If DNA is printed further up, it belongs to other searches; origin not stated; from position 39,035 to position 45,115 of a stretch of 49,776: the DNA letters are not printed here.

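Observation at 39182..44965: Giant tri-enzyme protein: ADP-ribosyltransferase-like + HipA/CtkA-like kinase + HD hydrolase on a TPR-like scaffold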

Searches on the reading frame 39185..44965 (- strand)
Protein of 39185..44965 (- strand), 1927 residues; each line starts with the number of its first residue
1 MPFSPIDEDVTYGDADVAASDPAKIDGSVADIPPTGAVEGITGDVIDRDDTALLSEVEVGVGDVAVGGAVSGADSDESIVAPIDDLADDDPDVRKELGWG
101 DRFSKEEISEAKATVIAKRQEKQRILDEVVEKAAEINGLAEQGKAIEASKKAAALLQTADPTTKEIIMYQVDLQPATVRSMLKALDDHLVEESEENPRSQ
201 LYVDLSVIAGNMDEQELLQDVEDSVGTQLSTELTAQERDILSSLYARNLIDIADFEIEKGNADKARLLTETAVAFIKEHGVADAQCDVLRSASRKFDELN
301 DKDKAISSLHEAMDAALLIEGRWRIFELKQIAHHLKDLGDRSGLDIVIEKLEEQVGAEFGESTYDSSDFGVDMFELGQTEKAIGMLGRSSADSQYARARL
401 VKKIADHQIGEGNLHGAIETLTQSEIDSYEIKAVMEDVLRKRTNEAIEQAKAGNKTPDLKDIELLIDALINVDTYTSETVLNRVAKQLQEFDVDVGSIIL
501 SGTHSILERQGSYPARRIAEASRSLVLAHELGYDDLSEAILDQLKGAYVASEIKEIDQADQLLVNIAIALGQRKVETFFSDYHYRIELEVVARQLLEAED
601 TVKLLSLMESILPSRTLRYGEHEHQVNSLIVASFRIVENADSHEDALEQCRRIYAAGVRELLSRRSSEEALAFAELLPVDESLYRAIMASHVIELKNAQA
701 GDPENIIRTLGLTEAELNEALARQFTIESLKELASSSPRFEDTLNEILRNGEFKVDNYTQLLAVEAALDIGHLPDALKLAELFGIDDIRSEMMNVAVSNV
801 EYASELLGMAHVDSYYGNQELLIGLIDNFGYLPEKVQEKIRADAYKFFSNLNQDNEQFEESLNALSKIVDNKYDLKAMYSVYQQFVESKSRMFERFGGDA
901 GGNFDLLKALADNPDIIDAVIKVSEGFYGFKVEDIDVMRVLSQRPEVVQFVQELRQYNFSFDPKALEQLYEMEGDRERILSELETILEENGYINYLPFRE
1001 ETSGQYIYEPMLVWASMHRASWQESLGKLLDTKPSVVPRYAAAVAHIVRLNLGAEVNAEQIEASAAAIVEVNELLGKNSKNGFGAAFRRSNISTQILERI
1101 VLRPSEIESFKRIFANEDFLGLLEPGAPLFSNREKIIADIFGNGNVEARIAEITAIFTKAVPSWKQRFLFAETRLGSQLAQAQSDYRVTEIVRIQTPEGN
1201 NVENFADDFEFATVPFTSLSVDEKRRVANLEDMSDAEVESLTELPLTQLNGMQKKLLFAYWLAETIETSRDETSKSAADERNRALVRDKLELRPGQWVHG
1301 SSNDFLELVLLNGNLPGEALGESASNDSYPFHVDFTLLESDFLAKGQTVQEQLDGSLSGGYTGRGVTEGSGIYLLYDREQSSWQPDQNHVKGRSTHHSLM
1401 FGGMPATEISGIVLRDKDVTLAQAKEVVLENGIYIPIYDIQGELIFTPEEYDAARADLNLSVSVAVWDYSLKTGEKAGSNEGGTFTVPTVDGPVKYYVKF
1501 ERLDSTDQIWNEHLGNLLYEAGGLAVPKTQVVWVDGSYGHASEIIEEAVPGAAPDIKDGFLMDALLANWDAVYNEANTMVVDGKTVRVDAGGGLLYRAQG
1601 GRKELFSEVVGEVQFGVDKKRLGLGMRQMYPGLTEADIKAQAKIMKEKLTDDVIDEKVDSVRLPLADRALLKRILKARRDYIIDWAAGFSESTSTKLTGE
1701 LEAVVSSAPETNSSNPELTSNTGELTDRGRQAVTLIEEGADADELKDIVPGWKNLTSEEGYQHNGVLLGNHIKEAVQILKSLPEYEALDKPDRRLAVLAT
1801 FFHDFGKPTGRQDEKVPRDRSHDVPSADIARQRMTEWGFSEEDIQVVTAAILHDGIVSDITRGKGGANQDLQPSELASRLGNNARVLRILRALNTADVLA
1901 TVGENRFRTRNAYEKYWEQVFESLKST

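Call 4: search_protein_families(library=pfam, proteins=[window:39185-44965:-], max_evalue=1)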
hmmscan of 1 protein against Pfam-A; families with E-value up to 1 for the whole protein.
window:39185-44965:- (1927 aa): 3 families
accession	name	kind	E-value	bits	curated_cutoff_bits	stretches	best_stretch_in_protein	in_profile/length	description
PF01966.28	HD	-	8.3e-07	29.7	22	1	1770-1853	3-84/116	HD domain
PF09851.14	SHOCT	-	0.086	13.1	27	0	239-259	4-24/28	Short C-terminal domain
PF20180.4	UQCC2_CBP6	-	0.14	13.1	27.9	1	843-881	36-70/90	Complex III assembly factor UQCC2/CBP6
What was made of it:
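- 39185..39760 (-): HD phosphohydrolase domain, aa ~1736-1927. Pfam HD PF01966, 29.7 bits against a cut-off of 22, E=8.3e-7 (call 4).
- On DarT/DarG: No Pfam hit (call 4).
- On HipA/CtkA-like kinases: The window protein has no hit at E<=1 (call 4).
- On HD phosphohydrolase superfamily: PF01966 scores 29.7 bits against 22 (call 4).
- On TPR-repeat scaffold: No TPR Pfam family at E<=1 (call 4).
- Checked: 'Partly TPR-like' has no support from Pfam at E<=1 (call 4).
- HD: call 4.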

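Call 5: search_protein_families(library=ncbifam, proteins=[window:39185-44965:-], max_evalue=1)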
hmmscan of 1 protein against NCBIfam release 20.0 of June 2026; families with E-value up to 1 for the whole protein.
window:39185-44965:- (1927 aa): 5 families
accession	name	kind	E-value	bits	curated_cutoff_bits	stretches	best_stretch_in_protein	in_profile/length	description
TIGR00277.1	HDIG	domain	0.00017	21.4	27.6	1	1771-1835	8-70/84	HDIG domain-containing metalloprotein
NF001265.0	PRK00227.1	equivalog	0.0056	14.9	799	1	1789-1901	400-500/693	[protein-PII] uridylyltransferase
TIGR01596.1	cas3_HD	equivalog_domain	0.046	13.8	43.45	1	1791-1853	28-101/178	CRISPR-associated endonuclease Cas3''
TIGR04353.1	PqqD_rel_X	equivalog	0.071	14.1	35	0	209-251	32-74/74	HPr-rel-A system PqqD family peptide chaperone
NF000989.0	PRK00103.2-3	equivalog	0.089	12.9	169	1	106-168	42-105/160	23S rRNA (pseudouridine(1915)-N(3))-methyltransferase RlmH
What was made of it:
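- On ADP-ribosyltransferase superfamily (fold level): No Pfam or NCBIfam ART family at E<=1 (calls 4, 5).
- HD has a weak similarity to the GlnD HD region (NF001265, E=0.0056, call 5).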

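Call 6: search_solved_structures(query=window:39185-44965:-, max_evalue=10, show_alignments=3)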
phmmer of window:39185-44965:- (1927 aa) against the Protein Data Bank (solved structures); distinct sequences matched with E-value up to 10: 1.
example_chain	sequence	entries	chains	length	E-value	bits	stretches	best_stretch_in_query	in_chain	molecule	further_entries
5wc9_B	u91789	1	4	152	1.3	9.4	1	1195-1284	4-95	Pituitary-specific positive transcription factor 1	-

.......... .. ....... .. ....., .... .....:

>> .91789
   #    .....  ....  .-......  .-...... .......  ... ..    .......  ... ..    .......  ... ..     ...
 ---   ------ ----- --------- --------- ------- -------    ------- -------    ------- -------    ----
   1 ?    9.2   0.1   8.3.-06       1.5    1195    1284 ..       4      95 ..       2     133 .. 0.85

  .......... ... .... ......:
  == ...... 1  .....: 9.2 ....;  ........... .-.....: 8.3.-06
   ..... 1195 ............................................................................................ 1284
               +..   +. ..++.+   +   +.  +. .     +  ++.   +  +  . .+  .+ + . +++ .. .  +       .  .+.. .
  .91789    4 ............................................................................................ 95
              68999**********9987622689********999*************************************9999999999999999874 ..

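Call 11: find_homologous_proteins(query=window:39185-44965:-, max_evalue=0.001)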
Query window:39185-44965:- (1927 aa): 1 proteins with E <= 0.001 among 8000 candidates.
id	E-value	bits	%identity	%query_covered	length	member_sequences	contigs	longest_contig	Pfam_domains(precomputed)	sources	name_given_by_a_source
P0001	1.3e-4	38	30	10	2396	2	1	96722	-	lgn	-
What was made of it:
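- Tried and rejected: It found only one weak relative, because too many candidates shared words (call 11).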

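Call 15: search_protein_families(library=padloc, proteins=[window:39185-44965:-], max_evalue=1)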
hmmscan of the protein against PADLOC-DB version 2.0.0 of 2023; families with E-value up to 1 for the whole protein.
window:39185-44965:- (1927 aa): 3 families
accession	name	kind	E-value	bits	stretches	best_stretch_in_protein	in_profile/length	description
PDLC01254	Cas3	-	2.5e-05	22.6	1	1762-1873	3-107/164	CAS-I; effector_G3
PDLC01456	Cas3a2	-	0.0079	14.3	1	1793-1855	47-109/207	CAS-I; effector_G3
PDLC00940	Cas3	-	0.012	13.8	1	1791-1853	28-101/178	CRISPR-associated endonuclease Cas3-HD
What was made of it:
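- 39185..39760 (-): Weak HDIG, GlnD-type HD and Cas3-HD hits (calls 5, 15).
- HD gives weak Cas3-HD hits in PADLOC (E=2.5e-5, call 15).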

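Call 16: search_protein_families(library=phrogs, proteins=[window:39185-44965:-], max_evalue=1)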
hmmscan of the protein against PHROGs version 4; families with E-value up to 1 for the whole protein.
window:39185-44965:- (1927 aa): 0 families

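Call 25: search_protein_families(library=pfam, proteins=[P0001], max_evalue=0.01)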
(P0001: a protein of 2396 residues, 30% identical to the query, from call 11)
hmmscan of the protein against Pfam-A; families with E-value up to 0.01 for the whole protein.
P0001 (2396 aa): 0 families
